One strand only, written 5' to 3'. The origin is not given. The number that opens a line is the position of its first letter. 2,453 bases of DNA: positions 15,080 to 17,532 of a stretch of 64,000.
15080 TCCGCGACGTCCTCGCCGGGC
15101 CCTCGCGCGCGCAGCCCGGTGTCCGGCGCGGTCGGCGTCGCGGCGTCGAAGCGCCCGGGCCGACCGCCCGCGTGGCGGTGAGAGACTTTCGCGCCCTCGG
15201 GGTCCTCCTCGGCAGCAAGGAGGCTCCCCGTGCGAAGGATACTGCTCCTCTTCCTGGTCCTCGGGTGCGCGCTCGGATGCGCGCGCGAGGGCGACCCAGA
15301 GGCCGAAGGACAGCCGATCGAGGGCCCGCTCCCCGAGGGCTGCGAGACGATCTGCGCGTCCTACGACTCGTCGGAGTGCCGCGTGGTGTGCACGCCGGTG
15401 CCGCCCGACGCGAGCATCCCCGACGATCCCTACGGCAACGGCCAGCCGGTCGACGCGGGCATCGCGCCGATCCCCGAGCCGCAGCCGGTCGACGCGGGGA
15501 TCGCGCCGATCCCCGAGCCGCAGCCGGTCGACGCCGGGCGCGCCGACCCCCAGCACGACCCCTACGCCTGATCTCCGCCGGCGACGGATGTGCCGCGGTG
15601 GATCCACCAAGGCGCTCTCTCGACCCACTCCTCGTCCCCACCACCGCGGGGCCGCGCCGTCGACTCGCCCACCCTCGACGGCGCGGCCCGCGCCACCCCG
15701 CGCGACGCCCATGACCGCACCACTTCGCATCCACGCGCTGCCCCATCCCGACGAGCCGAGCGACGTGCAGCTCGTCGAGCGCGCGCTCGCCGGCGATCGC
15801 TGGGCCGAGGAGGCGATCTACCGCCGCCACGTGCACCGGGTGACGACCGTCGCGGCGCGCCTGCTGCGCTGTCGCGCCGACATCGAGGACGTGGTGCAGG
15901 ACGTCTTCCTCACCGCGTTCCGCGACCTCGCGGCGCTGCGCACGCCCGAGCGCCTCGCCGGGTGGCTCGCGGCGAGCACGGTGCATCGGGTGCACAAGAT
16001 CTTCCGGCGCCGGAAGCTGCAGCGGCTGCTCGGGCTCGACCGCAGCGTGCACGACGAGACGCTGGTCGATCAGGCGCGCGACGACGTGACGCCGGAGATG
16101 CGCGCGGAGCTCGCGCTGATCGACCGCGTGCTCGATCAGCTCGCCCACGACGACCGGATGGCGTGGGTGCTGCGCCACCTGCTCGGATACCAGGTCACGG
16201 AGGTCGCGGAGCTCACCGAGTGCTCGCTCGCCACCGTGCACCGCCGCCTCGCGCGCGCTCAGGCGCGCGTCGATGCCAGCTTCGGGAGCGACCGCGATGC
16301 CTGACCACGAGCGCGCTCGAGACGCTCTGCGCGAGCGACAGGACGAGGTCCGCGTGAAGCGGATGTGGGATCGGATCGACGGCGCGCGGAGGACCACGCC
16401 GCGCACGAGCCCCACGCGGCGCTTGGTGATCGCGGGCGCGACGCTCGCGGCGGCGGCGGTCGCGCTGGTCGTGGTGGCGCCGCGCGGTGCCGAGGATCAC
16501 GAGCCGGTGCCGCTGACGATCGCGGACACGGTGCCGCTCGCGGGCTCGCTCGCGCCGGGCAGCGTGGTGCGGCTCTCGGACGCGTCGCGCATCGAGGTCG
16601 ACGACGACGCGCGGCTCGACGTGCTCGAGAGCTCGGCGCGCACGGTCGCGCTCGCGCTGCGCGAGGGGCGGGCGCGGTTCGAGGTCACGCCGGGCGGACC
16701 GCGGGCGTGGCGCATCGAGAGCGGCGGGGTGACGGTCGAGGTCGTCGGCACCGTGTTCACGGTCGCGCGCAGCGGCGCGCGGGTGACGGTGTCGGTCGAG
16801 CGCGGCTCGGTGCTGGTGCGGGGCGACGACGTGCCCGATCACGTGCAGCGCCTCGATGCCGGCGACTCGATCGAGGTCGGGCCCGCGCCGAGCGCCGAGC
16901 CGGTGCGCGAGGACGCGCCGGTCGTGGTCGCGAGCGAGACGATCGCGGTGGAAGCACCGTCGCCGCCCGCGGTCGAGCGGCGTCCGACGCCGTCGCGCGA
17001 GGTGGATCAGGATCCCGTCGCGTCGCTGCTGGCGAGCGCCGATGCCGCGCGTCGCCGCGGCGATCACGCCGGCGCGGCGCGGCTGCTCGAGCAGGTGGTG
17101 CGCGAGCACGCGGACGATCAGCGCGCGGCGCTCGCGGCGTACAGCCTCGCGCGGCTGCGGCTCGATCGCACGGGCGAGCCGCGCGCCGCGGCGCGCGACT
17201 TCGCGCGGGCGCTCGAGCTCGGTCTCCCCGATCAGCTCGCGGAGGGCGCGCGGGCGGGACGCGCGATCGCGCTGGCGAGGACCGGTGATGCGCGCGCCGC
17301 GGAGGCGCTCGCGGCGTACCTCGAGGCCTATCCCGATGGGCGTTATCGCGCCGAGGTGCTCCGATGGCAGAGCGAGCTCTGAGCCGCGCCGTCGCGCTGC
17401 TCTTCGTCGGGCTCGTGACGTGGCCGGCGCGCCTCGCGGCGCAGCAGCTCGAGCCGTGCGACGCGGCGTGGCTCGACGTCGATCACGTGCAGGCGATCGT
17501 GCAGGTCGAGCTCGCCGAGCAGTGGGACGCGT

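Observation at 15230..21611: ECF sigma/anti-sigma-controlled module encoding a MauG/CCP-like di-haem enzyme next to secreted Trp/Tyr-rich proteins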

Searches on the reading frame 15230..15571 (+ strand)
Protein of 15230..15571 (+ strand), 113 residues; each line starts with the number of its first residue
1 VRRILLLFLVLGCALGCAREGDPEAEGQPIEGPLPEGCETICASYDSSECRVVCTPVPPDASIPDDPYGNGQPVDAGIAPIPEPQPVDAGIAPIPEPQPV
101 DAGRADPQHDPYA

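Call 4: search_protein_families(library=pfam, proteins=[window:15230-15571:+], max_evalue=0.01)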
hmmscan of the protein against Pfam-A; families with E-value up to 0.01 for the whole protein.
window:15230-15571:+ (113 aa): 0 families

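Call 5: search_protein_families(library=ncbifam, proteins=[window:15230-15571:+], max_evalue=0.01)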
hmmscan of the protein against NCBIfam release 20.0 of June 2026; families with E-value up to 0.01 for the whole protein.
window:15230-15571:+ (113 aa): 0 families

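Call 84: search_protein_families(library=phrogs, proteins=[window:15230-15571:+], max_evalue=0.01)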
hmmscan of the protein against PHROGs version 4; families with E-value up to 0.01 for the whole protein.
window:15230-15571:+ (113 aa): 0 families

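Call 85: search_protein_families(library=padloc, proteins=[window:15230-15571:+], max_evalue=0.01)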
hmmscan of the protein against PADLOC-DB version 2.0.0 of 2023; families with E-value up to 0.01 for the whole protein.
window:15230-15571:+ (113 aa): 0 families

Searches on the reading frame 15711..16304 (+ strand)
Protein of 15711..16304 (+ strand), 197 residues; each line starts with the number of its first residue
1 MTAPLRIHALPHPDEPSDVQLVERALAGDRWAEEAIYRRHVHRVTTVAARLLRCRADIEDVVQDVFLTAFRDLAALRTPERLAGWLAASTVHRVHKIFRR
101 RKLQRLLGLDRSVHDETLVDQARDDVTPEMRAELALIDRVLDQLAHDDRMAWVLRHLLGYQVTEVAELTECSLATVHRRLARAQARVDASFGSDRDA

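Call 4: search_protein_families(library=pfam, proteins=[window:15711-16304:+], max_evalue=0.01)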
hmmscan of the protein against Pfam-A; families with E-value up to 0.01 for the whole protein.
window:15711-16304:+ (197 aa): 5 families
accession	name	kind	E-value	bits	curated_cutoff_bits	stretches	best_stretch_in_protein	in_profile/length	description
PF04542.20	Sigma70_r2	-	1.2e-10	41.4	24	1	36-102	1-69/71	Sigma-70 region 2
PF08281.18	Sigma70_r4_2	-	1.1e-08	35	25.7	1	136-183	3-50/54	Sigma-70, region 4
PF07638.17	Sigma70_ECF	-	0.00011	22.6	21.1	1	20-188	6-180/185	ECF sigma factor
PF13384.12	HTH_23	-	0.0025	18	24.6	1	147-185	5-44/50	Homeodomain-like domain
PF09339.16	HTH_IclR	-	0.0034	17.6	22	0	139-181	7-40/52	IclR helix-turn-helix domain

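Call 5: search_protein_families(library=ncbifam, proteins=[window:15711-16304:+], max_evalue=0.01)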
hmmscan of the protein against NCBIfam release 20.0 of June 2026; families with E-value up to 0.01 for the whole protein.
window:15711-16304:+ (197 aa): 82 families (the best 25 are shown)
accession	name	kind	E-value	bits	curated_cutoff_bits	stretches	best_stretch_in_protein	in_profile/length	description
NF007225.0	PRK09643.1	equivalog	5.1e-23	81.8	190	1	13-190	9-181/204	RNA polymerase sigma factor SigM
NF008888.0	PRK11922.1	equivalog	1e-22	80.9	204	1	12-185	11-190/231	RNA polymerase sigma factor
NF009171.0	PRK12518.1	equivalog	2.8e-19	69.7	208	1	15-187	11-180/191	RNA polymerase sigma factor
TIGR02939.1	RpoE_Sigma70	equivalog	3e-19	69.8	236.15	1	14-189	3-184/190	RNA polymerase sigma factor RpoE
TIGR02937.1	sigma70-ECF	superfamily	1.2e-17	64.1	42.9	1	32-186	2-160/165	sigma-70 family RNA polymerase sigma factor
NF058625.1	sigma_PG0214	equivalog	5.1e-17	62.1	130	1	43-191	16-161/170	GFO_1088 family ECF-type sigma factor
NF009166.1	PRK12513.1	equivalog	2.2e-16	60.2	206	1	14-189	5-184/193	RNA polymerase sigma factor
NF009195.0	PRK12543.1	subfamily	2.8e-16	59.5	197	1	16-187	5-174/192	RNA polymerase sigma factor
TIGR02983.1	SigE-fam_strep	subfamily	5.4e-15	55.7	141.55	1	34-190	9-157/162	SigE family RNA polymerase sigma factor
TIGR02985.1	Sig70_bacteroi1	subfamily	1.6e-14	54.4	126.4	1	34-184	4-155/162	RNA polymerase sigma-70 factor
NF007216.0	PRK09638.1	equivalog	4.1e-14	52.7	194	1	17-184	4-167/180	RNA polymerase sigma factor SigY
NF009168.0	PRK12515.1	subfamily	4.7e-14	52.3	236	1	16-187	7-175/189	RNA polymerase sigma factor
NF004113.0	PRK05602.1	equivalog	1.4e-13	51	208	1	11-190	25-200/211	RNA polymerase sigma factor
TIGR02989.1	Sig-70_gvs1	subfamily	2.6e-13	50.2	124.55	1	35-187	5-154/158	RNA polymerase sigma-70 factor, Rhodopirellula/Verrucomicrobium family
NF009189.0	PRK12537.1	equivalog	8.9e-13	48.1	261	1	25-183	16-173/182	RNA polymerase sigma factor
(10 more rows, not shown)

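Call 85: search_protein_families(library=padloc, proteins=[window:15711-16304:+], max_evalue=0.01)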
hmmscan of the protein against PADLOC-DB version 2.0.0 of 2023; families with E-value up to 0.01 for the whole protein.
window:15711-16304:+ (197 aa): 0 families

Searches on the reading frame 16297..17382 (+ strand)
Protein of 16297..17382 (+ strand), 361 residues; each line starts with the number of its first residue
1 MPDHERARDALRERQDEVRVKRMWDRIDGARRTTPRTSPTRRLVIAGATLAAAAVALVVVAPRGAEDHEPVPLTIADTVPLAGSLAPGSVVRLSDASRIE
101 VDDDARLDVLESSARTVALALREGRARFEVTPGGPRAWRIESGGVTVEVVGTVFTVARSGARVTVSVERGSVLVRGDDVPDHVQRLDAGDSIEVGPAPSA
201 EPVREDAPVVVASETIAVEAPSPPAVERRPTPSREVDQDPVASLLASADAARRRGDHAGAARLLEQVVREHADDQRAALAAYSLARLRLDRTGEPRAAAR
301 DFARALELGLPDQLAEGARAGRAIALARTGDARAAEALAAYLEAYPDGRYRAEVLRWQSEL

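Call 4: search_protein_families(library=pfam, proteins=[window:16297-17382:+], max_evalue=0.01)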
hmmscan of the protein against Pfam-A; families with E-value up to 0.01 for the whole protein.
window:16297-17382:+ (361 aa): 2 families
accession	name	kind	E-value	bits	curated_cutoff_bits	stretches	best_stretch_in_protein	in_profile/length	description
PF04773.18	FecR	-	1.6e-14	54.5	24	1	91-172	13-96/97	FecR protein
PF13174.12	TPR_6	-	0.0093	17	26.3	0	243-273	2-32/33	Tetratricopeptide repeat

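Call 5: search_protein_families(library=ncbifam, proteins=[window:16297-17382:+], max_evalue=0.01)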
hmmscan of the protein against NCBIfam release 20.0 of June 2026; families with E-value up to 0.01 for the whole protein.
window:16297-17382:+ (361 aa): 4 families
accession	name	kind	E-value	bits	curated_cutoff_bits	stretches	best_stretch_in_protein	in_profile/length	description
TIGR02795.1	tol_pal_ybgF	equivalog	0.00017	22.2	90.1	0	250-305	11-65/119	tol-pal system protein YbgF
NF047849.1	Lsa33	exception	0.00077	18.7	420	1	88-195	78-185/310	surface adhesin Lsa33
NF007296.1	PRK09774.1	equivalog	0.0019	17.4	385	1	90-193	116-219/313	ferric citrate uptake sigma factor regulator FecR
NF040959.1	MamA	equivalog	0.0078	15.7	200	0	248-347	44-137/204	magnetosome protein MamA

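Call 85: search_protein_families(library=padloc, proteins=[window:16297-17382:+], max_evalue=0.01)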
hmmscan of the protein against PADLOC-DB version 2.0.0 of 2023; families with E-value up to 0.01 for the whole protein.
window:16297-17382:+ (361 aa): 0 families
